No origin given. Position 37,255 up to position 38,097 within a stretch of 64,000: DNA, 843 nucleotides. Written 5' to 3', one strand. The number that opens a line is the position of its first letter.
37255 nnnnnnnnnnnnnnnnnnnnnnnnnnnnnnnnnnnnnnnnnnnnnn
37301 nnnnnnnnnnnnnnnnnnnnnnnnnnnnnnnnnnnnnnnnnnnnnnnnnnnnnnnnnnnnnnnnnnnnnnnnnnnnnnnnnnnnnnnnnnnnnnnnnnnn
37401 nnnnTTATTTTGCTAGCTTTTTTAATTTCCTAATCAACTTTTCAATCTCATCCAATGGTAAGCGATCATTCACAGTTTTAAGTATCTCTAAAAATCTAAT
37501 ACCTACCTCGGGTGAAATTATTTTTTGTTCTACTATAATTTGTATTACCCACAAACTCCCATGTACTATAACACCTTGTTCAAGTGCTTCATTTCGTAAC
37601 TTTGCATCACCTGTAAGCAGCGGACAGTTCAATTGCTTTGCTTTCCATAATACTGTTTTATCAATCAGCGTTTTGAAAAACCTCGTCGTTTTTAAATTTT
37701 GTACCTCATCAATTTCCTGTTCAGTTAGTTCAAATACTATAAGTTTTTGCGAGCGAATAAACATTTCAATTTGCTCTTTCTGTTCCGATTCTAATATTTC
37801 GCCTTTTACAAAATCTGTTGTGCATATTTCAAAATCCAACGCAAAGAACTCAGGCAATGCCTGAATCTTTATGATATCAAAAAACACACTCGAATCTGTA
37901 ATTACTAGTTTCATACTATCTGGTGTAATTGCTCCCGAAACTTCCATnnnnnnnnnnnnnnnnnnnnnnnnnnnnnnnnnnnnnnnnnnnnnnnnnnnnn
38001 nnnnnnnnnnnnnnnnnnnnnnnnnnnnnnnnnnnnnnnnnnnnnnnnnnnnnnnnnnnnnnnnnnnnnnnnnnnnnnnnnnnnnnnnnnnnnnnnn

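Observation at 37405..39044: COG2856 (XRE-HTH + ImmA/IrrE Zn-peptidase) fused regulator coupled to a PIN-like DUF4411-type gene by an ATGA overlap, with a perfect operator-like inverted repeat upstream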

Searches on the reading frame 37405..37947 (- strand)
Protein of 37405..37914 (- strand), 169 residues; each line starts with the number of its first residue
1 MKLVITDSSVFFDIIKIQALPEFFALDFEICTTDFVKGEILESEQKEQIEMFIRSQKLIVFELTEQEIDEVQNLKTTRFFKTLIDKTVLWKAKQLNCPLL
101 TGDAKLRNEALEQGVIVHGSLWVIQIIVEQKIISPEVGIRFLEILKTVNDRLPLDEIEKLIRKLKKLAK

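Call 3: search_protein_families(library=pfam, proteins=[window:37405-37914:-, window:37405-37947:-], max_evalue=1)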
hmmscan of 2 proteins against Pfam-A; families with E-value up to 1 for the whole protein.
window:37405-37914:- (169 aa): 3 families
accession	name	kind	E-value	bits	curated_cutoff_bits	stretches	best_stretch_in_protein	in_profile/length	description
PF01850.27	PIN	-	0.021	15.9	23.6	1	5-107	2-115/120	PIN domain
PF18428.7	BRCT_3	-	0.035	14.5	26.1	1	105-141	61-97/102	BRCA1 C Terminus (BRCT) domain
PF15898.10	PRKG1_interact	-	0.38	11.9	32.4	1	128-169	61-101/101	cGMP-dependent protein kinase interacting domain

window:37405-37947:- (180 aa): 3 families
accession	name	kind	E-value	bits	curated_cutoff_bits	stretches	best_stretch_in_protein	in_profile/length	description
PF01850.27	PIN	-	0.026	15.6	23.6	1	16-118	2-115/120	PIN domain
PF18428.7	BRCT_3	-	0.038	14.4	26.1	1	115-152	60-97/102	BRCA1 C Terminus (BRCT) domain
PF15898.10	PRKG1_interact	-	0.42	11.7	32.4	1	139-180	61-101/101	cGMP-dependent protein kinase interacting domain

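Call 4: search_protein_families(library=padloc, proteins=[window:37405-37914:-], max_evalue=1)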
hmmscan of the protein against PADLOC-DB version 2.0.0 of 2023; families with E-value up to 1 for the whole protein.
window:37405-37914:- (169 aa): 1 family
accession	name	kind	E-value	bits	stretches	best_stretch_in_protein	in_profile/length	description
PDLC05071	PDC-S70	-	0.0016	16.6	1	1-134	1-129/161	-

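Call 5: search_protein_families(library=ncbifam, proteins=[window:37405-37914:-], max_evalue=1)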
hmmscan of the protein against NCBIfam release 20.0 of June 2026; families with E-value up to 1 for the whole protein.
window:37405-37914:- (169 aa): 1 family
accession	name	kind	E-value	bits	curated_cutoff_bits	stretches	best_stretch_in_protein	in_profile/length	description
NF009146.0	PRK12496.1-3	equivalog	0.015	15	268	1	25-116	13-107/162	hypothetical protein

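Call 9: find_homologous_proteins(query=window:37405-37914:-, max_evalue=0.001)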
Query window:37405-37914:- (169 aa): 286 proteins with E <= 0.001 among 338 candidates; the best 120 are listed.
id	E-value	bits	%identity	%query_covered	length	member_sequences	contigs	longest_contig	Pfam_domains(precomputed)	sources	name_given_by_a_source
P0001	2.7e-99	347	100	100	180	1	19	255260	PF11848.14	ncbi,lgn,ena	-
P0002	4.2e-86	305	88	98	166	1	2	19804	PF11848.14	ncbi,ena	-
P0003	1.8e-81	290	84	98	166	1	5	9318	PF11848.14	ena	-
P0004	2.7e-81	289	84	98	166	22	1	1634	PF11848.14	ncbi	-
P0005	3.5e-81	289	83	98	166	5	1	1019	PF11848.14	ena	-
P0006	9.5e-81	287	83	98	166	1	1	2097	PF11848.14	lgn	-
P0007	1.3e-80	287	83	98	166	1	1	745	PF11848.14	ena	-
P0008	2.0e-80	286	82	98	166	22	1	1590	PF11848.14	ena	-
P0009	2.5e-80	286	82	98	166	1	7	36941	PF11848.14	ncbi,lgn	-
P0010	2.6e-80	286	81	98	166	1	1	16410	PF11848.14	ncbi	-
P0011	1.0e-79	284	81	98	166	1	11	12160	PF11848.14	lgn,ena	-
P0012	1.2e-79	284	82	98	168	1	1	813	PF11848.14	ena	-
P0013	1.3e-79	284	81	98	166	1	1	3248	PF11848.14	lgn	-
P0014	1.4e-79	283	81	98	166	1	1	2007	PF11848.14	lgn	-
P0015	1.4e-79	283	82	99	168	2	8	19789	PF11848.14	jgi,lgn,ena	jgi:rRNA-processing protein FCF1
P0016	1.6e-79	283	82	98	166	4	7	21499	PF11848.14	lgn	-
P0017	1.7e-79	283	81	98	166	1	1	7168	PF11848.14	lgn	-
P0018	2.1e-79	283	81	98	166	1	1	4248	PF11848.14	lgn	-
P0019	2.8e-79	282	82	98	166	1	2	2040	PF11848.14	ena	-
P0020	3.2e-79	282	80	92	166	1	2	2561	PF11848.14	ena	-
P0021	3.7e-79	282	80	98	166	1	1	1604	PF11848.14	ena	-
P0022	4.0e-79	282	81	98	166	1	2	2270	PF11848.14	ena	-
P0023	4.6e-79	282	81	98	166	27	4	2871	PF11848.14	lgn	-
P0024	8.7e-79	281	82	98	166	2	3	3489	PF11848.14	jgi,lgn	jgi:rRNA-processing protein FCF1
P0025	1.0e-78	281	83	98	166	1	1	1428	PF11848.14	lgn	-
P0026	1.4e-78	280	79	98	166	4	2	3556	PF11848.14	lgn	-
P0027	1.4e-78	280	80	98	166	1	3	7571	PF11848.14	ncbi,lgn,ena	-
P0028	1.6e-78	280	83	98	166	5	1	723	PF11848.14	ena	-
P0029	1.8e-78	280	80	98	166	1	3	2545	PF11848.14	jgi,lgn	-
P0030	1.9e-78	280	80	98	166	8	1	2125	PF11848.14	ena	-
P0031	2.0e-78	280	79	98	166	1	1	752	PF11848.14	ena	-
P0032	2.3e-78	279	78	98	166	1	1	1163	PF11848.14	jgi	jgi:rRNA-processing protein FCF1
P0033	3.1e-78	279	81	98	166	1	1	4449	PF11848.14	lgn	-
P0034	3.3e-78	279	81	98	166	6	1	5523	PF11848.14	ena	-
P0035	3.6e-78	279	82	98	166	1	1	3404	PF11848.14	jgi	jgi:rRNA-processing protein FCF1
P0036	4.2e-78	279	81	98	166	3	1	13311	PF11848.14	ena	-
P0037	5.3e-78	278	79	98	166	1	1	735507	PF11848.14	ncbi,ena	-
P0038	5.5e-78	278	81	98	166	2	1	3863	PF11848.14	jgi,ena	-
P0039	6.8e-78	278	79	98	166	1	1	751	PF11848.14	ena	-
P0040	7.6e-78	278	78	98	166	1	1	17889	PF11848.14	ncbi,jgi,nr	ncbi:MAG: hypothetical protein SGJ00_08645 [bacterium]|nr:hypothetical protein [bacterium]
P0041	1.0e-77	277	81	98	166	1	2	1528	PF11848.14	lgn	-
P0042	1.1e-77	277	78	98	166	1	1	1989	PF11848.14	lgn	-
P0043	1.2e-77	277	82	98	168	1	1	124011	PF11848.14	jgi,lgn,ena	jgi:predicted nucleic acid-binding protein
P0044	1.2e-77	277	78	98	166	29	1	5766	PF11848.14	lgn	-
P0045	1.6e-77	277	80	98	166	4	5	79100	PF11848.14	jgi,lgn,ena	-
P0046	1.6e-77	277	81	98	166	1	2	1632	PF11848.14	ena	-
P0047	1.8e-77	277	78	98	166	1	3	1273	PF11848.14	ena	-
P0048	3.0e-77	276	79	98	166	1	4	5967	PF11848.14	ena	-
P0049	3.0e-77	276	79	98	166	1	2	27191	PF11848.14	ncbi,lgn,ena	-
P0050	3.4e-77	276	79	98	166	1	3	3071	PF11848.14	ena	-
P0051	3.6e-77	276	78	98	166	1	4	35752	PF11848.14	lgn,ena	-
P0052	3.9e-77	275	79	98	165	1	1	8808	PF11848.14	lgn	-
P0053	4.8e-77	275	79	98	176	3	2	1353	PF11848.14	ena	-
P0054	5.6e-77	275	79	98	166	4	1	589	PF11848.14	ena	-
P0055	7.2e-77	275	80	98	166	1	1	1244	PF11848.14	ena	-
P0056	1.0e-76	274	79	98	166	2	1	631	PF11848.14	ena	-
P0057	1.1e-76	274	80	97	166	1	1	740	PF11848.14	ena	-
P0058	1.2e-76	274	78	98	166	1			PF11848.14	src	-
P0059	1.2e-76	274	81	98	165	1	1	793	PF11848.14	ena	-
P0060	2.1e-76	273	80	98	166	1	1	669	PF11848.14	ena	-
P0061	2.2e-76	273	79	98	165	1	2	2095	PF11848.14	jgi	-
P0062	2.4e-76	273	79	98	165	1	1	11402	PF11848.14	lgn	-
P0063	3.0e-76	273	78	98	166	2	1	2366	PF11848.14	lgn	-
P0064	3.8e-76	272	79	98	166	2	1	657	PF11848.14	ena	-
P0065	7.0e-76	271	76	98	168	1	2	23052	PF11848.14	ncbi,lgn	-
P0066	7.0e-76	271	80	97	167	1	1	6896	PF11848.14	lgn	-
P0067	1.6e-75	270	78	98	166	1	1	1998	PF11848.14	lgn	-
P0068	1.8e-75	270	78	98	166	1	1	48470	PF11848.14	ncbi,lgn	-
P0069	2.1e-75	270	77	98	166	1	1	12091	PF11848.14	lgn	-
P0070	2.4e-75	270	77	98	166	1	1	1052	PF11848.14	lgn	-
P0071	3.2e-75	269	75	98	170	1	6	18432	PF11848.14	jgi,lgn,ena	-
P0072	3.4e-75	269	76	98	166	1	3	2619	PF11848.14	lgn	-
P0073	4.2e-75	269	78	98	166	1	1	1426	PF11848.14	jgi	jgi:rRNA-processing protein FCF1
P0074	7.6e-75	268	79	98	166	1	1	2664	PF11848.14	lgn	-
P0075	9.6e-75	268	75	98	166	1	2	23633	PF11848.14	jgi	jgi:rRNA-processing protein FCF1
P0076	1.6e-74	267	77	98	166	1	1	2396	PF11848.14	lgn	-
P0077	1.7e-74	267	77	98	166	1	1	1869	PF11848.14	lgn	-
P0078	6.7e-74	265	77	98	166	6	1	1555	PF11848.14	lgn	-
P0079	9.1e-74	265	75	98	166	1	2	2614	PF11848.14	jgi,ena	jgi:rRNA-processing protein FCF1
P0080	1.1e-73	264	75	98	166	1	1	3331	PF11848.14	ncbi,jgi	jgi:rRNA-processing protein FCF1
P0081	1.6e-73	264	78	98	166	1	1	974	PF11848.14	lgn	-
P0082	1.8e-73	264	79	98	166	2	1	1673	PF11848.14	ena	-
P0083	2.0e-73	263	76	98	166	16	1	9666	PF11848.14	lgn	-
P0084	2.2e-73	263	79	98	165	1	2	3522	PF11848.14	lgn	-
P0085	4.1e-73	262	75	98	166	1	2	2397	PF11848.14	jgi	jgi:rRNA-processing protein FCF1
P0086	1.1e-72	261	78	92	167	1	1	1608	PF11848.14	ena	-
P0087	3.9e-71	256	73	98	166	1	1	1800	PF11848.14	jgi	jgi:rRNA-processing protein FCF1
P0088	4.1e-71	256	73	98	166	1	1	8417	PF11848.14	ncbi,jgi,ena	jgi:rRNA-processing protein FCF1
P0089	9.7e-71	255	75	98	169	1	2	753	PF11848.14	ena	-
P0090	1.1e-70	254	79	91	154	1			PF11848.14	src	-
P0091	1.2e-69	251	73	98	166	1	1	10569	PF11848.14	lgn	-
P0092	2.2e-68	247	71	98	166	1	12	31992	PF11848.14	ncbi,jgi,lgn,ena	jgi:predicted nucleic acid-binding protein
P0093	2.5e-68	247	72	98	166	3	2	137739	PF11848.14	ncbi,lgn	-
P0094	3.5e-68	246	71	98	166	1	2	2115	PF11848.14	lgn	-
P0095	3.6e-68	246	72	98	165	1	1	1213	PF11848.14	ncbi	-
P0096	5.8e-68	246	70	98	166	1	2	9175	PF11848.14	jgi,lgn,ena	jgi:predicted nucleic acid-binding protein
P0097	6.5e-68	246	71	98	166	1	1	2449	PF11848.14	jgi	jgi:predicted nucleic acid-binding protein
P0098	6.6e-68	245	70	98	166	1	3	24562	PF11848.14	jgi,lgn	jgi:predicted nucleic acid-binding protein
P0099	1.2e-67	245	71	98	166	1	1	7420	PF11848.14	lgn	-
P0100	1.8e-67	244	70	98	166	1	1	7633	PF11848.14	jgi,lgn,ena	jgi:predicted nucleic acid-binding protein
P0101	2.6e-67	244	70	98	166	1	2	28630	PF11848.14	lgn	-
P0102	2.9e-67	243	70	98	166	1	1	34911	PF11848.14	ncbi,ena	-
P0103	3.0e-67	243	70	98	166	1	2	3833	PF11848.14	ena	-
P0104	5.0e-67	243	71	96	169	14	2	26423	PF11848.14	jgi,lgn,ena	jgi:rRNA-processing protein FCF1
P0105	1.4e-66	241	69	91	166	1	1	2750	PF11848.14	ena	-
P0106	8.6e-66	239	70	98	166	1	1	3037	PF11848.14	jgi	jgi:predicted nucleic acid-binding protein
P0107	9.2e-66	239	70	98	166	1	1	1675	PF11848.14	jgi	-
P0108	1.9e-65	237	77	86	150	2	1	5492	PF11848.14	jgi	-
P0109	3.0e-64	234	71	97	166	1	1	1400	PF01850.28,PF11848.14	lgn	-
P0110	1.1e-63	232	67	98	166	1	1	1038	PF11848.14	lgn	-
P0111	2.5e-63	231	67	98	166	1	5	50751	PF11848.14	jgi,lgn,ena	-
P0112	3.3e-63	230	66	98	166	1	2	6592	PF11848.14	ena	-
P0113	5.3e-63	230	64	98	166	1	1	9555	PF11848.14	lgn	-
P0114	6.1e-63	229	64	96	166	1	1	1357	PF11848.14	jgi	-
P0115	1.1e-62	229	66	98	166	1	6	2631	PF11848.14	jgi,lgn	-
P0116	2.2e-62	228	73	87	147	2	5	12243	PF11848.14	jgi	-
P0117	3.1e-62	227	65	98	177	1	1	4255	PF11848.14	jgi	jgi:rRNA-processing protein FCF1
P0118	5.3e-62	226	64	98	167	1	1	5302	PF11848.14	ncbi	ncbi:MAG TPA: hypothetical protein VIH57_05035, partial [Bacteroidales bacterium]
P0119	1.3e-61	225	68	98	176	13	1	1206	PF11848.14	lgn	-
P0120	2.3e-61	224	68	98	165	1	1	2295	PF11848.14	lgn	-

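Call 11: find_encoding_contigs(protein=P0001, flank=6000, max_places=4)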
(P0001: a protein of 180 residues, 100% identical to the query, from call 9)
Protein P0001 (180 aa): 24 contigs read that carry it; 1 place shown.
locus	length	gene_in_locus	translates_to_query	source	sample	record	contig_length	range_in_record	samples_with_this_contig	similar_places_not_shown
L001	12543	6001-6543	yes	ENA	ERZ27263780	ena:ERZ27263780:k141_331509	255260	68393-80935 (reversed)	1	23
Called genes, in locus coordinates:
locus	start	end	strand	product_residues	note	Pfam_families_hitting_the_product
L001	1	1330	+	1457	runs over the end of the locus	PF05359:DUF748, PF04357:TamB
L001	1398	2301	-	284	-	PF04187:Cofac_haem_bdg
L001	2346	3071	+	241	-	PF13489:Methyltransf_23 (weak)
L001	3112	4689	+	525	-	-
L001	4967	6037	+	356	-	PF01381:HTH_3, PF12844:HTH_19, PF06114:Peptidase_M78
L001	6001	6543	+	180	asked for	PF11848:DUF3368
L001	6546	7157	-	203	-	PF17657:DNA_pol3_finger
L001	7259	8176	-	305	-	PF13280:WYL, PF25583:WCX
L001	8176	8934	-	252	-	-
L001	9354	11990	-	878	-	PF02861:Clp_N, PF13191:AAA_16 (weak), PF00004:AAA, PF17871:AAA_lid_9, PF00004:AAA, PF07724:AAA_2, PF07728:AAA_5, PF10431:ClpB_D2-small, +10 more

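Call 12: find_encoding_contigs(protein=P0037, flank=6000, max_places=3)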
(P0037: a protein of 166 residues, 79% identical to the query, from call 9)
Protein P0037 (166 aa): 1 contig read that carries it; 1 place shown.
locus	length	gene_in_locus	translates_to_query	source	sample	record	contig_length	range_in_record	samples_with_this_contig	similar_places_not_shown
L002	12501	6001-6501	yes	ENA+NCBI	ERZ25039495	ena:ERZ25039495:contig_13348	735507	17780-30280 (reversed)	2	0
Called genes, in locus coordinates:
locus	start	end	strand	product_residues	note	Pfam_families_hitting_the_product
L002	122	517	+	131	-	PF04174:CP_ATPgrasp_1 (weak), PF14403:CP_ATPgrasp_2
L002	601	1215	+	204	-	PF04174:CP_ATPgrasp_1, PF14403:CP_ATPgrasp_2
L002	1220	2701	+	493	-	PF14403:CP_ATPgrasp_2, PF04168:Alpha-E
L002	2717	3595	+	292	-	PF08379:Bact_transglu_N, PF04473:DUF553 (weak), PF01841:Transglut_core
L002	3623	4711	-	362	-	PF10005:Zn_ribbon_DZR_6, PF15887:Peptidase_Mx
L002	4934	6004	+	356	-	PF01381:HTH_3, PF12844:HTH_19 (weak)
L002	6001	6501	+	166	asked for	PF11848:DUF3368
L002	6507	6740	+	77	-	PF09954:DUF2188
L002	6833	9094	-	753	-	PF09899:DUF2126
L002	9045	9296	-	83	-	PF09899:DUF2126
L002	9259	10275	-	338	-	PF08379:Bact_transglu_N, PF01841:Transglut_core, PF09899:DUF2126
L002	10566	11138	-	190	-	PF13302:Acetyltransf_3 (weak), PF13420:Acetyltransf_4, PF00583:Acetyltransf_1, PF13673:Acetyltransf_10 (weak), PF13508:Acetyltransf_7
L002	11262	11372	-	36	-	-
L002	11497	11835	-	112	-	PF13180:PDZ_2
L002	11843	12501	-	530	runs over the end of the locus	PF17899:Peptidase_M61_N, PF05299:Peptidase_M61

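Call 13: find_encoding_contigs(protein=P0093, flank=6000, max_places=3)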
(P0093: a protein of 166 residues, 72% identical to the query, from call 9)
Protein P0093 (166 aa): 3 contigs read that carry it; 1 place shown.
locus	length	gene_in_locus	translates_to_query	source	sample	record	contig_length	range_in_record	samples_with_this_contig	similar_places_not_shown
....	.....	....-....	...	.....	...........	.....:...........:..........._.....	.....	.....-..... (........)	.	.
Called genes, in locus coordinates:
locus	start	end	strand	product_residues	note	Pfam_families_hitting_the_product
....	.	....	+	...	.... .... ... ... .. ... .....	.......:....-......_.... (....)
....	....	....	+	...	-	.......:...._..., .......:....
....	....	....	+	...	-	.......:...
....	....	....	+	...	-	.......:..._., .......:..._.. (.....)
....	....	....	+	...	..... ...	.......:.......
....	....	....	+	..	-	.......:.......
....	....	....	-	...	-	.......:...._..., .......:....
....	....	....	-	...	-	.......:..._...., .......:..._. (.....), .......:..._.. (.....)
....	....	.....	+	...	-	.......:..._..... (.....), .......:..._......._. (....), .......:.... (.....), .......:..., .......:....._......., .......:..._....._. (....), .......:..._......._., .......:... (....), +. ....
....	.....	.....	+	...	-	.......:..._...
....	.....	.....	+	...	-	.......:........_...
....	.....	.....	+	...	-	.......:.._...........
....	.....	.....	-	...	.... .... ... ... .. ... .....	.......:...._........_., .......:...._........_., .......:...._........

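Call 24: search_solved_structures(query=window:37405-37914:-, max_evalue=10, show_alignments=2)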
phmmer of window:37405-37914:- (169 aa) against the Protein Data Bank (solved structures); distinct sequences matched with E-value up to 10: 0.

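Call 26: search_protein_families(library=pfam, alignment_id=A2, max_evalue=10)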
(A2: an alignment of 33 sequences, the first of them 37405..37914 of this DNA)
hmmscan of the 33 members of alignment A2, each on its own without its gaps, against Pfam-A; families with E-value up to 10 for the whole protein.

A. member 1, window:37405-37914:- (169 aa): 3 families
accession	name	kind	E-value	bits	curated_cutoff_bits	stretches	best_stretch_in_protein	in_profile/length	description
PF01850.27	PIN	-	0.021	15.9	23.6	1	5-107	2-115/120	PIN domain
PF18428.7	BRCT_3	-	0.035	14.5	26.1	1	105-141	61-97/102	BRCA1 C Terminus (BRCT) domain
PF15898.10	PRKG1_interact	-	0.38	11.9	32.4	1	128-169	61-101/101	cGMP-dependent protein kinase interacting domain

B. families by the number of members that match (of 33 scanned): 16 families
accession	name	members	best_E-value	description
PF01850.27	PIN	27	2.2e-05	PIN domain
PF11848.13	DUF3368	23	0.0016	Domain of unknown function (DUF3368)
PF17146.10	PIN_6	20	0.0022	PIN domain of ribonuclease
PF18428.7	BRCT_3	12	0.0049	BRCA1 C Terminus (BRCT) domain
PF16224.10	DUF4883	8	0.055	DOmain of unknown function (DUF4883)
PF15212.11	SPATA19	6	0.14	Spermatogenesis-associated protein 19, mitochondrial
PF15297.11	CKAP2_C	2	0.013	Cytoskeleton-associated protein 2 C-terminus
PF10130.15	PIN_2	2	0.059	PIN domain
PF02302.22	PTS_IIB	2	0.071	PTS system, Lactose/Cellobiose specific IIB subunit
PF24227.1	DUF7443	2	0.12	Domain of unknown function (DUF7443)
PF11459.13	AbiEi_3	1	0.041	Transcriptional regulator, AbiEi antitoxin, Type IV TA system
PF01142.23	TruD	1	0.11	tRNA pseudouridine synthase D (TruD)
PF10471.14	ANAPC_CDC26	1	0.12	Anaphase-promoting complex APC subunit CDC26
PF13638.12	PIN_4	1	0.14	PIN domain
PF07268.16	EppA_BapA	1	0.24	Exported protein precursor (EppA/BapA)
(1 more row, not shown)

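Call 29: predict_structure(alignment_id=A2)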
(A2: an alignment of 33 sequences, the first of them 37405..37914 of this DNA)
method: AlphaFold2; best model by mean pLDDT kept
length: 169 residues; sequences in the alignment: 33
mean_pLDDT: 94.5   pTM: 0.87
mean pLDDT of the five models: 94.5, 93.6, 89.3, 79.2, 73.1
residues with pLDDT >= 90: 153; 70-90: 15; 50-70: 1; < 50: 0
segments of 3 or more residues with pLDDT < 50: none
pLDDT, mean of each block of 10 residues (from residue 1): 91 95 95 95 93 95 96 92 93 97 95 97 97 97 93 93 91
secondary structure, 60 per line:
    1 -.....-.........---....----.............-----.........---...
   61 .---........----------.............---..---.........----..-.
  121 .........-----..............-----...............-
elements in order: E2-6 H8-16 H20-23 E28-33 H34-40 H46-54 E58-61 H65-72 H83-95 H104-112 H120-129 H135-148 H154-168

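Call 35: fold_search(model_id=the predicted structure, library=pdb)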
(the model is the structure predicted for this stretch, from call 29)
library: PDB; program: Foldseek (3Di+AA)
matches with E <= 10: 1326; with E <= 0.001: 21
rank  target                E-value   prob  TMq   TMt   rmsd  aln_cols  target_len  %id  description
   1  2lcq_MODEL_1_A        1.8e-04  1.00  0.50  0.52   4.1       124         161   25  Solution structure of the endonuclease Nob1 from P.horikoshii (released 2011-12-14)
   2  2mdt_MODEL_1_A        2.0e-04  1.00  0.50  0.69   4.0       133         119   12  a PilT N-terminus domain protein SSO1118 from hyperthemophilic archaeon Sulfolobus solfataricus P2 (released 2013-11-20)
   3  8kda_E                2.2e-04  1.00  0.56  0.50  10.7       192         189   13  Cryo-EM structure of Hydrogenobacter thermophilus minimal protein-only RNase P (HARP) in complex with pre-tRNAs (released 2024-08-14)
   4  5h4h_B                2.6e-04  1.00  0.59  0.67   3.6       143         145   13  Structure of PIN-domain protein (VapC4 toxin) from Pyrococcus horikoshii determined at 2.2 A resolution (released 2016-11-23)
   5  1v8o_A                2.8e-04  1.00  0.49  0.60   4.6       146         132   14  Crystal Structure of PAE2754 from Pyrobaculum aerophilum (released 2004-02-10)
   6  1y82_A                2.9e-04  1.00  0.55  0.62   3.9       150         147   14  Conserved hypothetical protein Pfu-367848-001 from Pyrococcus furiosus (released 2005-01-25)
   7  1v8p_A                2.9e-04  1.00  0.49  0.60   4.6       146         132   14  Crystal structure of PAE2754 from Pyrobaculum aerophilum (released 2004-02-10)
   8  4chg_A                3.1e-04  1.00  0.51  0.62   4.3       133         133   16  Crystal structure of VapBC15 complex from Mycobacterium tuberculosis (released 2014-11-12)
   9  1o4w                  3.1e-04  1.00  0.45  0.58   4.7       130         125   16  CRYSTAL STRUCTURE OF a PIN (PILT N-TERMINUS) DOMAIN CONTAINING PROTEIN (AF0591) FROM ARCHAEOGLOBUS FULGIDUS AT 1.90 A RE (released 2003-07-29)
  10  1v8o_B                3.1e-04  1.00  0.52  0.63   4.3       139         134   15  Crystal Structure of PAE2754 from Pyrobaculum aerophilum (released 2004-02-10)
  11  1v8o_F                3.7e-04  1.00  0.52  0.63   4.3       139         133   15  Crystal Structure of PAE2754 from Pyrobaculum aerophilum (released 2004-02-10)
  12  1v8p_C                4.2e-04  1.00  0.46  0.56   4.8       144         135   14  Crystal structure of PAE2754 from Pyrobaculum aerophilum (released 2004-02-10)
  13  3i8o                  4.5e-04  1.00  0.45  0.52   5.6       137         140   23  A domain of a functionally unknown protein from Methanocaldococcus jannaschii DSM 2661. (released 2009-07-21)
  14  3ix7_B                5.0e-04  1.00  0.45  0.56   5.7       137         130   20  Crystal structure of a domain of functionally unknown protein from Thermus thermophilus HB8 (released 2009-09-22)
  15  6zqg_UX               5.7e-04  1.00  0.45  0.52   4.6       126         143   15  Cryo-EM structure of the 90S pre-ribosome from Saccharomyces cerevisiae, state Dis-C (released 2020-09-23)
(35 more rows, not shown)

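Call 79: search_protein_families(library=phrogs, proteins=[window:37405-37914:-], max_evalue=0.01)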
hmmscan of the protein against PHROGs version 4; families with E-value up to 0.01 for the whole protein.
window:37405-37914:- (169 aa): 0 families
